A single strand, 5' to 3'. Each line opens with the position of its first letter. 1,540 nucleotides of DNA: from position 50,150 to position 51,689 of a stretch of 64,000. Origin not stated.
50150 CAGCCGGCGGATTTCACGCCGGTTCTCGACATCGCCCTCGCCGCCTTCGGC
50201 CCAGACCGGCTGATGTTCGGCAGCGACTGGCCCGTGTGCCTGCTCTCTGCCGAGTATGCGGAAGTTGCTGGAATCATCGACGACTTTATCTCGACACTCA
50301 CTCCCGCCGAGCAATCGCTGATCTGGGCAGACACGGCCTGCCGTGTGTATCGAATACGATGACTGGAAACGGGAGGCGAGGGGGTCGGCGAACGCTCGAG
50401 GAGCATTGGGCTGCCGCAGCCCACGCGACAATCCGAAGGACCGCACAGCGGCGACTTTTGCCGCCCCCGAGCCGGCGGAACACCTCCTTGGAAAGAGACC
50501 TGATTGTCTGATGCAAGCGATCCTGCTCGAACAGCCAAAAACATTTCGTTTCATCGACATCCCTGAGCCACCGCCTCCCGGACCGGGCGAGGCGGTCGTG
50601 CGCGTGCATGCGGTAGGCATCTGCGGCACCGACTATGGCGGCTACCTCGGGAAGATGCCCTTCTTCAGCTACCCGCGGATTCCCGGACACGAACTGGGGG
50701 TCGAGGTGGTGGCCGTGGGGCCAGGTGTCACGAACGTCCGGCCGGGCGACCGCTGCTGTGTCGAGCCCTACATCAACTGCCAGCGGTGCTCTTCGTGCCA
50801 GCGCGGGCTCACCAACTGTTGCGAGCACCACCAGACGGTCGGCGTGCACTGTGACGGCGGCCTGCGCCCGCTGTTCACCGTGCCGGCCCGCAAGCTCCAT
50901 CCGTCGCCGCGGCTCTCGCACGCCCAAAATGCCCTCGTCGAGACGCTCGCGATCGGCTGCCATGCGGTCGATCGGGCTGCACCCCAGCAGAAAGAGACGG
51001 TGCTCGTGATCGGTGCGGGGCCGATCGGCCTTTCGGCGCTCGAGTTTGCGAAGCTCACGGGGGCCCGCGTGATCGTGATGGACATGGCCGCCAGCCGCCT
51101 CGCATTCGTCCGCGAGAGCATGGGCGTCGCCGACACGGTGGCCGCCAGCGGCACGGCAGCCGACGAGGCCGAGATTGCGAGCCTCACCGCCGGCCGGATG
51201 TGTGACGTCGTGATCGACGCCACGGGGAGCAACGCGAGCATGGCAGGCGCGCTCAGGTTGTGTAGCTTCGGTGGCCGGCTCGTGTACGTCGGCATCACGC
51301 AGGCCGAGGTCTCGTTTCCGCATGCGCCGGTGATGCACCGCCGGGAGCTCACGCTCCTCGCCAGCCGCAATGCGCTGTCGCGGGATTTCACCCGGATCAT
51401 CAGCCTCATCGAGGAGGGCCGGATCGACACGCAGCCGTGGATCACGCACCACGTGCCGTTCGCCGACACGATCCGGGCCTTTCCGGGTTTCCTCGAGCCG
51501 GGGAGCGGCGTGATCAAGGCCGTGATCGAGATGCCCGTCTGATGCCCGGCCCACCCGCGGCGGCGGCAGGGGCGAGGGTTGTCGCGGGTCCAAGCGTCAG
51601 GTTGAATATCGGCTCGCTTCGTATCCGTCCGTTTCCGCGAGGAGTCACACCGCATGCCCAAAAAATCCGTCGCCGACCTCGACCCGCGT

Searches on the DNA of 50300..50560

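Call 76: search_rna_families(source=window, start=50300, end=50560, threshold=evalue, max_evalue=10)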
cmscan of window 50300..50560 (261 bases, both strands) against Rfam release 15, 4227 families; matches with E-value up to 10: 2.
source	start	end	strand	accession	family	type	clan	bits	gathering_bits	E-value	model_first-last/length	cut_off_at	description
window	50329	50382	+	RF00175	HIV-1_DIS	Cis-reg;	-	13.5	35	7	1-40/40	no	Human immunodeficiency virus type 1 dimerisation initiation site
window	50308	50323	+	RF01136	sR28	Gene; snRNA; snoRNA; CD-box;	-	11.3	39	1.1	40-55/55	no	Small nucleolar RNA sR28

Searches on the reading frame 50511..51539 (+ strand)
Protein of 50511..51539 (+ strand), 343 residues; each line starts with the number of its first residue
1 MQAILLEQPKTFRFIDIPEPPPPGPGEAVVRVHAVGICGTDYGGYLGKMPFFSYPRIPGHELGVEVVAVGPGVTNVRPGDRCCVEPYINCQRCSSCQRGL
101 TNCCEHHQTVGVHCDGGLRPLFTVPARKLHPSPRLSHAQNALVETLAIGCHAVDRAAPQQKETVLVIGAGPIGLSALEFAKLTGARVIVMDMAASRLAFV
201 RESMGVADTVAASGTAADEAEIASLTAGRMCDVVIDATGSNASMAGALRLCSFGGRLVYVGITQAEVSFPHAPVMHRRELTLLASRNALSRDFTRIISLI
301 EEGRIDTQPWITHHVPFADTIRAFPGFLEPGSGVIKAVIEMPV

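Call 59: find_homologous_proteins(query=window:50511-51539:+, max_evalue=1e-60)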
Query window:50511-51539:+ (343 aa): 7977 proteins with E <= 1e-60 among 8000 candidates; the best 120 are listed.
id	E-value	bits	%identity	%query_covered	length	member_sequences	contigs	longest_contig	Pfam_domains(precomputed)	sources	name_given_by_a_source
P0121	1.9e-227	772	99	100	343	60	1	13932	PF00107.33,PF16912.12,PF01262.28,PF13602.13,PF08240.18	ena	-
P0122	4.8e-225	764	97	100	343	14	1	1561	PF00107.33,PF16912.12,PF01262.28,PF13602.13,PF08240.18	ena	-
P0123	1.7e-220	749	96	100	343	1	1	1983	PF00107.33,PF16912.12,PF01262.28,PF13602.13,PF08240.18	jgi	jgi:alcohol dehydrogenase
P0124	6.4e-202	688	88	100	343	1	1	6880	PF00107.33,PF16912.12,PF01262.28,PF13602.13,PF08240.18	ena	-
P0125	1.2e-201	687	87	100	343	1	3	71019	PF00107.33,PF16912.12,PF01262.28,PF13602.13,PF08240.18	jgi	-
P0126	1.3e-201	687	87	100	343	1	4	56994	PF00107.33,PF16912.12,PF01262.28,PF13602.13,PF08240.18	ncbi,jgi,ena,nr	ncbi:MAG: zinc-binding alcohol dehydrogenase family protein [Planctomycetia bacterium]|nr:zinc-bindi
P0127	2.3e-201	686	85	100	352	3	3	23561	PF00107.33,PF16912.12,PF13602.13,PF08240.18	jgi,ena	-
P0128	2.4e-201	686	86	100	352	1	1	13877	PF00107.33,PF16912.12,PF13602.13,PF08240.18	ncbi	ncbi:MAG: zinc-binding alcohol dehydrogenase family protein [Planctomycetia bacterium]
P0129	3.9e-201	685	88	100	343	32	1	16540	PF00107.33,PF16912.12,PF13602.13,PF08240.18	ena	-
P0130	9.3e-201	684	87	100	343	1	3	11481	PF00107.33,PF16912.12,PF01262.28,PF13602.13,PF08240.18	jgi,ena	-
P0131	1.1e-200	684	87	100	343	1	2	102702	PF00107.33,PF16912.12,PF13602.13,PF08240.18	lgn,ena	-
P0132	1.3e-200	684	88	100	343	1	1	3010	PF00107.33,PF16912.12,PF01262.28,PF13602.13,PF08240.18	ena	-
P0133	1.7e-200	683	87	100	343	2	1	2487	PF00107.33,PF16912.12,PF13602.13,PF08240.18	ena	-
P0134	7.5e-200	681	87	100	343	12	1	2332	PF00107.33,PF16912.12,PF13602.13,PF08240.18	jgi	jgi:2-desacetyl-2-hydroxyethyl bacteriochlorophyllide A dehydrogenase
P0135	2.1e-199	680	85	100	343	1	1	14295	PF00107.33,PF16912.12,PF01262.28,PF13602.13,PF08240.18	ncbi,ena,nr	ncbi:MAG: zinc-binding alcohol dehydrogenase family protein [Planctomycetia bacterium]|nr:zinc-bindi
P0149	6.9e-194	661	85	100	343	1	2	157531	PF00107.33,PF16912.12,PF01262.28,PF13602.13,PF08240.18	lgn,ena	-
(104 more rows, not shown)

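Call 60: find_encoding_contigs(protein=P0126, flank=1500, max_places=1)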
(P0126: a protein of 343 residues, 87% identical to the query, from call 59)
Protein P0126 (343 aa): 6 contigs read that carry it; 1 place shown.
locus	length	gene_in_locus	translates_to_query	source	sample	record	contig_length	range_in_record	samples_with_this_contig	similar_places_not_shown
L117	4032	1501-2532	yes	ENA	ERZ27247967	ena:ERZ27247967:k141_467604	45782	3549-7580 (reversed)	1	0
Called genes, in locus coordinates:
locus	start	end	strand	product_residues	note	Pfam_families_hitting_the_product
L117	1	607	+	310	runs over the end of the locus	PF00248:Aldo_ket_red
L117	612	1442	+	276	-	PF04909:Amidohydro_2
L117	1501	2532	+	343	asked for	PF08240:ADH_N, PF01262:AlaDh_PNT_C (faint), PF16912:Glu_dehyd_C, PF00107:ADH_zinc_N, PF13602:ADH_zinc_N_2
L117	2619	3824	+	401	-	PF00162:PGK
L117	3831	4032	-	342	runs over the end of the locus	PF03983:SHD1 (weak)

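Call 61: find_encoding_contigs(protein=P0131, flank=1500, max_places=1)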
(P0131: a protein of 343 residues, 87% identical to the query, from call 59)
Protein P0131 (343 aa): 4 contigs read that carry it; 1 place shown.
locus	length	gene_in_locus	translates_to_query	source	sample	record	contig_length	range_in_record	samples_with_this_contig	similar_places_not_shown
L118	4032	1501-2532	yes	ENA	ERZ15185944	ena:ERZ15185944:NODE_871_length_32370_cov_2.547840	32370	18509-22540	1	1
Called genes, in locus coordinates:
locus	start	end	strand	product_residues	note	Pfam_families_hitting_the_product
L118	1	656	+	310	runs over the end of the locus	PF00248:Aldo_ket_red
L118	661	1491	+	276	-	PF04909:Amidohydro_2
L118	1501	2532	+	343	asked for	PF08240:ADH_N, PF16912:Glu_dehyd_C, PF00107:ADH_zinc_N, PF13602:ADH_zinc_N_2 (weak)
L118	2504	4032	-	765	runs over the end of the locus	PF03176:MMPL (weak)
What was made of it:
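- Copy B lies between genes that are 9 nt apart in L118 (call 61).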

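Call 62: find_encoding_contigs(protein=P0149, flank=1500, max_places=1)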
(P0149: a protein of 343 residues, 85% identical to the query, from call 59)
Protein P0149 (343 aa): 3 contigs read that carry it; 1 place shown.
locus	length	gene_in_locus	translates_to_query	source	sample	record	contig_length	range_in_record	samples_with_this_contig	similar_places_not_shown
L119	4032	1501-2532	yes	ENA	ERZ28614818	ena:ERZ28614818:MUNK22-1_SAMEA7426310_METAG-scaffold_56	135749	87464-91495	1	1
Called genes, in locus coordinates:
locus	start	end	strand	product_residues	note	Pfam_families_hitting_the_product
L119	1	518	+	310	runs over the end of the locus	PF00248:Aldo_ket_red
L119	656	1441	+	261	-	PF04909:Amidohydro_2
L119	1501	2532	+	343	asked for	PF08240:ADH_N, PF01262:AlaDh_PNT_C (weak), PF16912:Glu_dehyd_C (weak), PF00107:ADH_zinc_N, PF13602:ADH_zinc_N_2 (weak)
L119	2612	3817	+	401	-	PF00162:PGK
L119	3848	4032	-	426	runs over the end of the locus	-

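Call 63: find_encoding_contigs(protein=P0121, flank=1500, max_places=1)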
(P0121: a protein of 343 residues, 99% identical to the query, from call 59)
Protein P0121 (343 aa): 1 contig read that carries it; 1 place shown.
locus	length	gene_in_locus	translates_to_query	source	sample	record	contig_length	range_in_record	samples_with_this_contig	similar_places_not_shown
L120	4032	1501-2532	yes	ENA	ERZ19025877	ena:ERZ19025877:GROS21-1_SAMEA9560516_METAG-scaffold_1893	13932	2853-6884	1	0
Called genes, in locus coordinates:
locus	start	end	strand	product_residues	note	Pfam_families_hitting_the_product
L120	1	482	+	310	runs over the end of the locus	PF00248:Aldo_ket_red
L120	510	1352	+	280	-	PF04909:Amidohydro_2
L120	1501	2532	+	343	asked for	PF08240:ADH_N, PF01262:AlaDh_PNT_C (weak), PF16912:Glu_dehyd_C, PF00107:ADH_zinc_N, PF13602:ADH_zinc_N_2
